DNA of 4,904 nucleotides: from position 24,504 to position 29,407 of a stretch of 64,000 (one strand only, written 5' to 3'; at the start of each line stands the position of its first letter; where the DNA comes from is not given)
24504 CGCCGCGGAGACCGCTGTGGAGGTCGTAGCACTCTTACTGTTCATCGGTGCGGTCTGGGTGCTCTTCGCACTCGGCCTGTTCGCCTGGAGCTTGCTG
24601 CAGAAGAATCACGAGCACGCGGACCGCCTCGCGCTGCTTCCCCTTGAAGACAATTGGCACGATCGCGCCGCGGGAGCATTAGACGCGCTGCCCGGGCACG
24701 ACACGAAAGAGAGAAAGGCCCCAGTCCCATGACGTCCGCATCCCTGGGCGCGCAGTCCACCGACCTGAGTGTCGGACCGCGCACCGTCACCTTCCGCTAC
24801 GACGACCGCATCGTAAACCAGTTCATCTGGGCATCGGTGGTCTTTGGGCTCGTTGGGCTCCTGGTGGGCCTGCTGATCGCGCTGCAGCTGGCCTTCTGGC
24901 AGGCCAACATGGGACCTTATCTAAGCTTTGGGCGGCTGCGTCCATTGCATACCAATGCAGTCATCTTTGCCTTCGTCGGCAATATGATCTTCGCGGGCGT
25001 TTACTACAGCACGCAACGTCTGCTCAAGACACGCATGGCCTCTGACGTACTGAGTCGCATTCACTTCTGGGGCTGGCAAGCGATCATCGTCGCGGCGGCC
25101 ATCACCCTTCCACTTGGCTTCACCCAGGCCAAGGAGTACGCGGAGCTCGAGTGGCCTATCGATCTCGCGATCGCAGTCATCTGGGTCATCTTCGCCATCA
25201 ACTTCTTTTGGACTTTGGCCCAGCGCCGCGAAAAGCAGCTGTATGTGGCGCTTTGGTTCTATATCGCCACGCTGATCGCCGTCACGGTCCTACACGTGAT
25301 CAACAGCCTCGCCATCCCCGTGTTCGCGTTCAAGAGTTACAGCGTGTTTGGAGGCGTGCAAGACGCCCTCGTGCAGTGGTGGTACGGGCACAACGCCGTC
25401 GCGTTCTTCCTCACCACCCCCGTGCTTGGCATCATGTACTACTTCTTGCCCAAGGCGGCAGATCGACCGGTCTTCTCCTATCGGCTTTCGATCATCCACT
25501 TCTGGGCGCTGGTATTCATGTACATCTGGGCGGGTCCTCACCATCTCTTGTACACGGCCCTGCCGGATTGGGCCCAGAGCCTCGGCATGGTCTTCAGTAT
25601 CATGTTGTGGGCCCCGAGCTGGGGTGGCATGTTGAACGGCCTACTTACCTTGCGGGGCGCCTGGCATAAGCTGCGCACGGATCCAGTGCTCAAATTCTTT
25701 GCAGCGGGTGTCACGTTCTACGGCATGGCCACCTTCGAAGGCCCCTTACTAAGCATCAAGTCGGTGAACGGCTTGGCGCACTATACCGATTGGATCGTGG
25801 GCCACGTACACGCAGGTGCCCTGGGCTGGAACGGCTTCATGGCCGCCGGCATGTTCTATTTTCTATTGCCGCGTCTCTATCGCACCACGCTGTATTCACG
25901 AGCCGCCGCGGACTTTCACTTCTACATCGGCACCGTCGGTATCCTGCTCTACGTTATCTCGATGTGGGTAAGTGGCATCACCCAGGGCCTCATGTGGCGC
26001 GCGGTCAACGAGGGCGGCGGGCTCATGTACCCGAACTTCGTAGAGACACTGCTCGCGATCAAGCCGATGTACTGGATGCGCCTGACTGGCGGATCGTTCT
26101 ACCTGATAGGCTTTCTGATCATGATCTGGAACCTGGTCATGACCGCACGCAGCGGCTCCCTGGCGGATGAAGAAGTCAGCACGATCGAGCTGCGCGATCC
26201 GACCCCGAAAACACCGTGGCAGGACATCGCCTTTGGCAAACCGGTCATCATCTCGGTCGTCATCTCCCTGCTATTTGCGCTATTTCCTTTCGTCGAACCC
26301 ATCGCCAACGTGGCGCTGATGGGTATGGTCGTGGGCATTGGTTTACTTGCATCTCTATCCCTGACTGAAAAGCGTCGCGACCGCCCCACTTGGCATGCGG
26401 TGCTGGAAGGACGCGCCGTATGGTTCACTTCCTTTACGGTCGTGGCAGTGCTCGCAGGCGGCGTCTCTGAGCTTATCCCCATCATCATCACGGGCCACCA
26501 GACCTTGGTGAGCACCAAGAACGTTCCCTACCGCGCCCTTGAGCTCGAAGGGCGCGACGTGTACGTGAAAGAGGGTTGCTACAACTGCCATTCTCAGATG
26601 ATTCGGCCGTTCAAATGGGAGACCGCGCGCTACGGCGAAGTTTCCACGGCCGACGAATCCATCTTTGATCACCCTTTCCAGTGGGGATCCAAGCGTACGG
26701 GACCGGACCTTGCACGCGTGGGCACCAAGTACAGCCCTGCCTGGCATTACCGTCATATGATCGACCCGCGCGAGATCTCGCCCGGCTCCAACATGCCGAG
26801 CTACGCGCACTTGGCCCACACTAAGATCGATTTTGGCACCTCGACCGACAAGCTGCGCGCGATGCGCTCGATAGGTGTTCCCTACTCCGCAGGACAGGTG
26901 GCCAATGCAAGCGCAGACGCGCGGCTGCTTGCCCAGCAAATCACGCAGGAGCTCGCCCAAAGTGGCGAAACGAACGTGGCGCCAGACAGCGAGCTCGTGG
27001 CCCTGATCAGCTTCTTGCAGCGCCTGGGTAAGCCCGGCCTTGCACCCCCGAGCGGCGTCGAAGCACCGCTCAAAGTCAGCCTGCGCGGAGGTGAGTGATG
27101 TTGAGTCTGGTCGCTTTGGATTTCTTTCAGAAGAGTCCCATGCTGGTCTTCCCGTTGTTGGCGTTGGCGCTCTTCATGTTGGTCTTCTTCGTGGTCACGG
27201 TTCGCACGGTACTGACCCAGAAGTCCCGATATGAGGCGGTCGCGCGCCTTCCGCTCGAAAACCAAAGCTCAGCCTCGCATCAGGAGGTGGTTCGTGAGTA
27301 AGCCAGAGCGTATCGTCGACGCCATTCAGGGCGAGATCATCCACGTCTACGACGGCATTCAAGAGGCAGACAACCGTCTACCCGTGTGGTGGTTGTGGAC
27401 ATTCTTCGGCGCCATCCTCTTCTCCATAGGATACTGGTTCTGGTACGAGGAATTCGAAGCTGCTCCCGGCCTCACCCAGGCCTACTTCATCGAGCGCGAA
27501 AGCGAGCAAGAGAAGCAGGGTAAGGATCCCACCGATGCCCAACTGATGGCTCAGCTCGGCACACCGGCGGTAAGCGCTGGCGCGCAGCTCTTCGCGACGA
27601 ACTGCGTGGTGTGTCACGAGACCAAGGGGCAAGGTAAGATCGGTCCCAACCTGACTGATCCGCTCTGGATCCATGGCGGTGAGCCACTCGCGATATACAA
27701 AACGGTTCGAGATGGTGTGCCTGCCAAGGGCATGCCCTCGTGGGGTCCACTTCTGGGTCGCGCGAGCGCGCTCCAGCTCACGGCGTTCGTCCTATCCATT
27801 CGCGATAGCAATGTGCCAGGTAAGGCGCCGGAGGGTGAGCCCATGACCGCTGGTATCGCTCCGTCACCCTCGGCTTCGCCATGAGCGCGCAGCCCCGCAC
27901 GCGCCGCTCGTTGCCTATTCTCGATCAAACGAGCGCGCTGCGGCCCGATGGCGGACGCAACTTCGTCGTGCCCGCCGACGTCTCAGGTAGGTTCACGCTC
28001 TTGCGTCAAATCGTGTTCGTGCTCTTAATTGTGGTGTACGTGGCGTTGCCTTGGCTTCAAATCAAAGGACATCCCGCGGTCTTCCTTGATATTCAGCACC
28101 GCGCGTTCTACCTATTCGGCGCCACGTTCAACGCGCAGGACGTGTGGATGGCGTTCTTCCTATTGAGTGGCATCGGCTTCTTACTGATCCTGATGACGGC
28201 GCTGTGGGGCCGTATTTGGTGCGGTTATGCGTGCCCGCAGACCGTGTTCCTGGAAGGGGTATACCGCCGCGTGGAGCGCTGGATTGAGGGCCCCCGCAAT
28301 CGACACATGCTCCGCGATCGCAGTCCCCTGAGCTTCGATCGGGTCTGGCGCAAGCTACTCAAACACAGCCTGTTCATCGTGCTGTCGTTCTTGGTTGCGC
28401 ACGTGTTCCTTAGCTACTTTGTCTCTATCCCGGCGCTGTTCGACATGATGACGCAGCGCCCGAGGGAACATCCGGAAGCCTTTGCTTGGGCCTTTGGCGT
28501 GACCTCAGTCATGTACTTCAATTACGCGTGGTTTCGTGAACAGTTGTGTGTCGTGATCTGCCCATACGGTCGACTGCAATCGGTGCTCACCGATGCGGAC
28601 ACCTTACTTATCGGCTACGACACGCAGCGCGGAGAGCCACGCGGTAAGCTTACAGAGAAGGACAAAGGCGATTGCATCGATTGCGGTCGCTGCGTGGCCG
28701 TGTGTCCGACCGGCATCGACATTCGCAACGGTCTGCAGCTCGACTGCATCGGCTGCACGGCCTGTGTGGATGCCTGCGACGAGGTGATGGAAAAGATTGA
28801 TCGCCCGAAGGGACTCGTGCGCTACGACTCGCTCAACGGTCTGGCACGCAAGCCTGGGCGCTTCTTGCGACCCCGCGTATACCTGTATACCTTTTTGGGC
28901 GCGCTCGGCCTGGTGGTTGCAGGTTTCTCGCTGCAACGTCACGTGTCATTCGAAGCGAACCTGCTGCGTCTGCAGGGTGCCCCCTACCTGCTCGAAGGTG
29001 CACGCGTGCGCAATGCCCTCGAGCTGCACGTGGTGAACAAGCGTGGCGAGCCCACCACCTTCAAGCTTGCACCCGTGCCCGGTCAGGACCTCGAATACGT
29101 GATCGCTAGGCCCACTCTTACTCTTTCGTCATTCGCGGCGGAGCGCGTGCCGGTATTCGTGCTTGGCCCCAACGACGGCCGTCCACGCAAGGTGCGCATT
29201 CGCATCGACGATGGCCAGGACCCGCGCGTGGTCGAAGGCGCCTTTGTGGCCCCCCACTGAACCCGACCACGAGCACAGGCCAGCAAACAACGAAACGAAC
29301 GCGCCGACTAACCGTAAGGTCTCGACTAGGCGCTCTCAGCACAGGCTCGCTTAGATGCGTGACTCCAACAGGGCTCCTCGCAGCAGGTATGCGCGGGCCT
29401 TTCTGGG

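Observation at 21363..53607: Low-oxygen / stasis-type gene island reminiscent of a dormancy regulon but wired differently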

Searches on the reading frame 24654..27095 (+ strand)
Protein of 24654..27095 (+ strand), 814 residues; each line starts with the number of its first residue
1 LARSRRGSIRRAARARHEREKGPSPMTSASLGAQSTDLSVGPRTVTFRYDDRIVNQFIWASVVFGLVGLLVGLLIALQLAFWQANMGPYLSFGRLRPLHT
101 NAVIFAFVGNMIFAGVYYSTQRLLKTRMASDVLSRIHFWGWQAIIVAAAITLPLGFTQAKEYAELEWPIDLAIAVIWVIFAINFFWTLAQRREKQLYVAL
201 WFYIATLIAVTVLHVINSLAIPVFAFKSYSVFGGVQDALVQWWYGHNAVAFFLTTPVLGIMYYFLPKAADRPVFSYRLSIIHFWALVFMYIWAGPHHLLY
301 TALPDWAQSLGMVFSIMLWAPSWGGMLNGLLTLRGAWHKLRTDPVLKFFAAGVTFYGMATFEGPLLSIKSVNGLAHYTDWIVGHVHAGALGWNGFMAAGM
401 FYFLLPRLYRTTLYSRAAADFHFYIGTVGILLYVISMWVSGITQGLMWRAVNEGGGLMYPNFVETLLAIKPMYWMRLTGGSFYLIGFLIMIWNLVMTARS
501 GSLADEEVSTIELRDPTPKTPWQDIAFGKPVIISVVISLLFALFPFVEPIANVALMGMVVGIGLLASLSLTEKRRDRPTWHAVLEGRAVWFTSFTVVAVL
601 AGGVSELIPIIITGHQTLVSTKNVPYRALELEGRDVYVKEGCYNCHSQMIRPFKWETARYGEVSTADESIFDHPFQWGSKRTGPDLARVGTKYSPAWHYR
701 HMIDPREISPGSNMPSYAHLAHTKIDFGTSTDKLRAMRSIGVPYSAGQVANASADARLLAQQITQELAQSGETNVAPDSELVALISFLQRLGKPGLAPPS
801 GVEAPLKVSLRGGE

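Call 4: search_protein_families(library=pfam, proteins=[window:24654-27095:+], max_evalue=0.01)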
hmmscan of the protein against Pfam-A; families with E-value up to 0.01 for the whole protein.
window:24654-27095:+ (814 aa): 2 families
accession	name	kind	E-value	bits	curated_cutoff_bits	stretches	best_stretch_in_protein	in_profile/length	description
PF00115.25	COX1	-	1e-116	390.8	34.8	1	52-481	1-435/436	Cytochrome C and Quinol oxidase polypeptide I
PF02433.20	FixO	-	2.7e-78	262.9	29.6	1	581-793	1-217/219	Cytochrome C oxidase, mono-heme subunit/FixO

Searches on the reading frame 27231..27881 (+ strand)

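Call 4: search_protein_families(library=pfam, proteins=[window:27231-27881:+], max_evalue=0.01)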
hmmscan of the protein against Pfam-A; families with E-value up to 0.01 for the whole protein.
window:27231-27881:+ (217 aa): 3 families
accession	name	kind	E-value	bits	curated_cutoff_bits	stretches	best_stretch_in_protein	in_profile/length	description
PF14715.11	FixP_N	-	1.1e-15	57.5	24.9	1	38-74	7-43/48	N-terminal domain of cytochrome oxidase-cbb3, FixP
PF13442.11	Cytochrome_CBB3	-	1.7e-11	44.7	27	1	113-187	2-68/68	Cytochrome C oxidase, cbb3-type, subunit III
PF00034.26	Cytochrom_C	-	1.8e-07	32.8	21.3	1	115-162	2-51/90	Cytochrome c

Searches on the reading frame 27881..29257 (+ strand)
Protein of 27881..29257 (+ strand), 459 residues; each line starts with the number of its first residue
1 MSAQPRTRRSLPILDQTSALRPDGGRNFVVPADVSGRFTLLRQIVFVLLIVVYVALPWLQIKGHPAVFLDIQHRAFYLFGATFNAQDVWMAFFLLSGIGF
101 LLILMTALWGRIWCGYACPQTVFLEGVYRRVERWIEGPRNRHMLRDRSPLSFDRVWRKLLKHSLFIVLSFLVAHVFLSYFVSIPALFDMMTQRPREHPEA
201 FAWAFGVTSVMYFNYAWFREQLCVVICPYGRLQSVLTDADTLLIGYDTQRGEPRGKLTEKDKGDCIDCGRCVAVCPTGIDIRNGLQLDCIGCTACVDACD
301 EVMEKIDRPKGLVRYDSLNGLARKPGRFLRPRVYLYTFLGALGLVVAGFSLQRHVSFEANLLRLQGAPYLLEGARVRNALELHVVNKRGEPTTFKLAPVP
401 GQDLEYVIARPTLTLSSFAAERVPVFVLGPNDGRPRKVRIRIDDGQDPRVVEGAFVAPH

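Call 4: search_protein_families(library=pfam, proteins=[window:27881-29257:+], max_evalue=0.01)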
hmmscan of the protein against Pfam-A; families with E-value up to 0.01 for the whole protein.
window:27881-29257:+ (459 aa): 18 families
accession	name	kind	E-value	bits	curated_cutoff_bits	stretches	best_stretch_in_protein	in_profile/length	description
PF13746.11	Fer4_18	-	8.4e-38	129.5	27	1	218-317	1-113/114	4Fe-4S dicluster domain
PF12838.12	Fer4_7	-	2.5e-11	44.3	27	1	222-279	7-52/52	4Fe-4S dicluster domain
PF13237.11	Fer4_10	-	2.6e-10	40.5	25.5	2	223-276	15-53/53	4Fe-4S dicluster domain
PF12801.12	Fer4_5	-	6.4e-10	39.3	22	1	92-133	3-43/48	4Fe-4S binding domain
PF13187.11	Fer4_9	-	2.9e-09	37.3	27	1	223-278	8-50/52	4Fe-4S dicluster domain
PF13534.11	Fer4_17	-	3.3e-08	34.4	22.2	1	222-280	7-61/61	4Fe-4S dicluster domain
PF13183.11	Fer4_8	-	3.3e-08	34.4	27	1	222-279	10-68/68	4Fe-4S dicluster domain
PF13484.11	Fer4_16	-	7.9e-07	30.2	30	1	222-277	7-65/66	4Fe-4S double cluster binding domain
PF12837.12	Fer4_6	-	8.9e-07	29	25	1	261-278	5-22/24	4Fe-4S binding domain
PF11614.14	FixG_C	-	1.7e-06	28.7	25.6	1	349-446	3-105/119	IG-like fold at C-terminal of FixG, putative oxidoreductase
PF00037.32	Fer4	-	3.1e-06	27.2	21.1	1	260-278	3-21/24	4Fe-4S binding domain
PF11992.13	TgpA_N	-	0.00014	21.4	30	1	37-177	76-177/333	TgpA N-terminal domain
PF14697.11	Fer4_21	-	0.00021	21.8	35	0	288-302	7-22/59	4Fe-4S dicluster domain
PF12800.12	Fer4_4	-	0.00034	21.2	24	0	264-278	3-17/17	4Fe-4S binding domain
PF12797.12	Fer4_2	-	0.00071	19.8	24.5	1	261-277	6-22/22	4Fe-4S binding domain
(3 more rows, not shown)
